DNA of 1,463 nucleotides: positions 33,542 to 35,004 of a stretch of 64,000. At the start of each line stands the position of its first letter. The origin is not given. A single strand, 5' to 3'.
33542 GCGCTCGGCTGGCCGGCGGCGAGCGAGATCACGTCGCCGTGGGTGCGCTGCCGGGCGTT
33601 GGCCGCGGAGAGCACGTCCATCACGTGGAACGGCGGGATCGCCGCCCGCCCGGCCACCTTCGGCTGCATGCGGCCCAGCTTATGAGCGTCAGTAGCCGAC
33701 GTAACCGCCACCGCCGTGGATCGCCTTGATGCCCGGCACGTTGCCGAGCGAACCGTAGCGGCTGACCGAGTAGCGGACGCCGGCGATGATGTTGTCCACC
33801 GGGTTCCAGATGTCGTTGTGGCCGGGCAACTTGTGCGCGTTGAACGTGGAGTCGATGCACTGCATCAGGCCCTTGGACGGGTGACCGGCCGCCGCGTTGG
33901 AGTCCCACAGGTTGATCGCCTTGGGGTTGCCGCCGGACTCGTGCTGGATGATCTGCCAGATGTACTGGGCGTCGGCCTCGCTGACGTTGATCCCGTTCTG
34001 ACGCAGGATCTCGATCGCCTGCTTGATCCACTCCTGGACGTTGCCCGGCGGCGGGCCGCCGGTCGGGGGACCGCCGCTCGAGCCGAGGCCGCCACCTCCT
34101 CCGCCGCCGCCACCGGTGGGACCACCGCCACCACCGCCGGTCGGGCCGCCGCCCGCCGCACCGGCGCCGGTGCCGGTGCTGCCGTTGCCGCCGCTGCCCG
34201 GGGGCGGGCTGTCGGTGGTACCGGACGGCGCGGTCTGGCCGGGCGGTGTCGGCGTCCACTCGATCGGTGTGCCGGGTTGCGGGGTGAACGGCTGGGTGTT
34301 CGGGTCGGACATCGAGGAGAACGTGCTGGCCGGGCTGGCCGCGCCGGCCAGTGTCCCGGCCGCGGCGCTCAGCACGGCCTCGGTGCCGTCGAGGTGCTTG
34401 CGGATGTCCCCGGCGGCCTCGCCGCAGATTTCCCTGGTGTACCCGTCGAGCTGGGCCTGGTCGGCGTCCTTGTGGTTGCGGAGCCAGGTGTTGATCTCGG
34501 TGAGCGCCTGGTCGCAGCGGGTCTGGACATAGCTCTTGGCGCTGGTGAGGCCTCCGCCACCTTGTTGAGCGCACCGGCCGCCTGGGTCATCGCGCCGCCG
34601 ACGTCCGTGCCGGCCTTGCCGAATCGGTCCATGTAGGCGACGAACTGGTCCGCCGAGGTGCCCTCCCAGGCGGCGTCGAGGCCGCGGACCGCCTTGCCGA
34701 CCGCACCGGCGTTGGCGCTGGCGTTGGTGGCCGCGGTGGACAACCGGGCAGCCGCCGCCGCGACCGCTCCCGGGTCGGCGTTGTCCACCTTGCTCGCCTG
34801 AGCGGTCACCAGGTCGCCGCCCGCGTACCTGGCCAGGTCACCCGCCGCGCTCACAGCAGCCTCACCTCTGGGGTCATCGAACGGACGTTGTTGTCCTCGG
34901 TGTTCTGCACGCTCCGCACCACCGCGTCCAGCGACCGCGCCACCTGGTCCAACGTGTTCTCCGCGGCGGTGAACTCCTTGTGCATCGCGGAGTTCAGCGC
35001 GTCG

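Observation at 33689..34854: Predicted type VII substrate carrying a peptidoglycan lytic transglycosylase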

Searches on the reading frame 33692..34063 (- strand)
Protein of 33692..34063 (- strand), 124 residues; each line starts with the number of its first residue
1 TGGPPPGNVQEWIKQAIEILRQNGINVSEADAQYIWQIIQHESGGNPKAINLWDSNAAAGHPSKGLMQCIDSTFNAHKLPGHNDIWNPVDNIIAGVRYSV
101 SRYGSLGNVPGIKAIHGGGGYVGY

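Call 44: search_solved_structures(query=window:33692-34063:-, max_evalue=1, show_alignments=2)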
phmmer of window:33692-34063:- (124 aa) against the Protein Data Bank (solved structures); distinct sequences matched with E-value up to 1: 6.
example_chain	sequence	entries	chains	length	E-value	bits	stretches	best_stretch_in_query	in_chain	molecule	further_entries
7udk_A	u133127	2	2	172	0.067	16.4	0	9-42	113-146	Designed helical repeat protein (DHR) RPB_LRP2_R4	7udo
2y8p_A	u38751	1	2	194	0.4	13.9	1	5-106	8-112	ENDO-TYPE MEMBRANE-BOUND LYTIC MUREIN TRANSGLYCOSYLASE A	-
6ghz_B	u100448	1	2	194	0.4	13.9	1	5-106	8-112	Endo-type membrane-bound lytic murein transglycosylase A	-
3t36_A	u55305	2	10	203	0.45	13.7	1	5-106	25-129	Endo-type membrane-bound lytic murein transglycosylase A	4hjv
6gi4_B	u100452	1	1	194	0.62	13.3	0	5-98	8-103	Endo-type membrane-bound lytic murein transglycosylase A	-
6gi3_B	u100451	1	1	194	0.75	13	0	5-106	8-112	Endo-type membrane-bound lytic murein transglycosylase A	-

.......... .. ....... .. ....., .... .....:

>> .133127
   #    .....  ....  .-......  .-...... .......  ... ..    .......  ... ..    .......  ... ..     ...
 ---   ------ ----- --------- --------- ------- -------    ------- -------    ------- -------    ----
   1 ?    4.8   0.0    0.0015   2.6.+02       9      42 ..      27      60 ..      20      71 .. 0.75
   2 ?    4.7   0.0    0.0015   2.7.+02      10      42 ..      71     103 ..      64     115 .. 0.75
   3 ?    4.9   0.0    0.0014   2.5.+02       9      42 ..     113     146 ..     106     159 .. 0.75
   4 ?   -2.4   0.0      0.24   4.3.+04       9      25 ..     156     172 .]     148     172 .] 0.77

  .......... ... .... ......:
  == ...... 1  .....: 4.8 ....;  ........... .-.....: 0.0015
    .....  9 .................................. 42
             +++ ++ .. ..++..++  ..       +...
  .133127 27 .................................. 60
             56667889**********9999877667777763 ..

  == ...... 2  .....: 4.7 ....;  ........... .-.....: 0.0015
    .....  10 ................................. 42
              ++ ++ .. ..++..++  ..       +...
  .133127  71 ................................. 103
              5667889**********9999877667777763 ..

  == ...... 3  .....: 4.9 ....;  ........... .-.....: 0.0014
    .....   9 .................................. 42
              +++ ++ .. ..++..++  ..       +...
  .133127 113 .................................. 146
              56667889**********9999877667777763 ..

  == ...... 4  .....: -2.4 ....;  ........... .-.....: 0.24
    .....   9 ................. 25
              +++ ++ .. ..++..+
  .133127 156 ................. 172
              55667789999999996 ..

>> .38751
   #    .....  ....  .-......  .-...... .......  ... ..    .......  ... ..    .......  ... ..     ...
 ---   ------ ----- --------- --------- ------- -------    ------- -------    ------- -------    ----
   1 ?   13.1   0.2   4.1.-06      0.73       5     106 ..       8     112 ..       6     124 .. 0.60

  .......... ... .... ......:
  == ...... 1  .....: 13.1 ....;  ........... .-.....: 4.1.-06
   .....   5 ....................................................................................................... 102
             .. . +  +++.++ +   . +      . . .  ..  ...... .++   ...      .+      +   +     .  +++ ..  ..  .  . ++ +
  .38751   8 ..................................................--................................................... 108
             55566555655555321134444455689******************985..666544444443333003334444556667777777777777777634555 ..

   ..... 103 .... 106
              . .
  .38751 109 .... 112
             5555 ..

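Call 57: search_protein_families(library=phrogs, proteins=[window:33692-34063:-], max_evalue=0.001)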
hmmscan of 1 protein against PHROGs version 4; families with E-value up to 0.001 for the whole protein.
window:33692-34063:- (124 aa): 13 families
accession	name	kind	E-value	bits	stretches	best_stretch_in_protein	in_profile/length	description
phrog_167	-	tail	2.8e-45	155.6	1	2-124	1296-1413/1555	tail length tape measure protein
phrog_11489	-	unknown function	3.7e-44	152.2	1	6-124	1475-1588/1717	-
phrog_8537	-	unknown function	1.3e-32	114.5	1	8-106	140-235/384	-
phrog_4070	-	tail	2.4e-32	113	1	9-105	744-841/989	tail length tape measure protein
phrog_5448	-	tail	2.6e-32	111.8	1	8-121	2593-2703/3103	tail length tape measure protein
phrog_4197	-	tail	2e-20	73.2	1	2-106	1434-1539/1783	tail length tape measure protein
phrog_7025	-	tail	2.6e-16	58.9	1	5-107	2340-2444/2880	tail length tape measure protein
phrog_3547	-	tail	4.6e-16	58.8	1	15-108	1358-1449/1767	tail length tape measure protein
phrog_36058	-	unknown function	3e-10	40.1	1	25-102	550-630/766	-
phrog_3558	-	tail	1e-09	38.4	1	24-91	460-522/1047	tail protein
phrog_14917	-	tail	6.6e-07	28.1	1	20-99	1266-1348/2249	tail length tape measure protein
phrog_28504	-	tail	8.3e-07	29.1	1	32-119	248-327/597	lytic tail fiber protein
phrog_669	-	lysis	0.00088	17.7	1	12-102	918-1001/1946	endolysin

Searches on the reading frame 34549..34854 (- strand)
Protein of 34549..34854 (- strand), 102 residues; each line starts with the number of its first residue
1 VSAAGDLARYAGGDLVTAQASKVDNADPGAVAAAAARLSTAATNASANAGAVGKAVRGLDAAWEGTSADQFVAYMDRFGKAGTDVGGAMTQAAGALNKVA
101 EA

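Call 5: search_protein_families(library=pfam, max_evalue=0.1, proteins=[window:34549-34854:-])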
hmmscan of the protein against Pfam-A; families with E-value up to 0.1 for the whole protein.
window:34549-34854:- (102 aa): 4 families
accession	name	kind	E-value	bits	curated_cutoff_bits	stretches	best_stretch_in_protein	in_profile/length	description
PF06013.18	WXG100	-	4e-09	37.1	27.3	1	26-101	4-79/86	Proteins of 100 residues with WXG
PF21725.3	T7SS_signal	-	0.0045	17.3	27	1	24-101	69-143/241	Putative T7SS secretion signal domain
PF00823.25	PPE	-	0.037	14.5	26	1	26-102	18-95/165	PPE family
PF25547.1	WXG100_2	-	0.058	13.8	27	1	27-100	27-102/150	WXG100 like domain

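Call 6: search_protein_families(library=ncbifam, max_evalue=0.1, proteins=[window:34549-34854:-])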
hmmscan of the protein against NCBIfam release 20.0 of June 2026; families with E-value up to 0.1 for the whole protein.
window:34549-34854:- (102 aa): 1 family
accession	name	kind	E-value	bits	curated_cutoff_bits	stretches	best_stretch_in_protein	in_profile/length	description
TIGR03930.1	WXG100_ESAT6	subfamily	3e-08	33.7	44.85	1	26-101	4-79/90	WXG100 family type VII secretion target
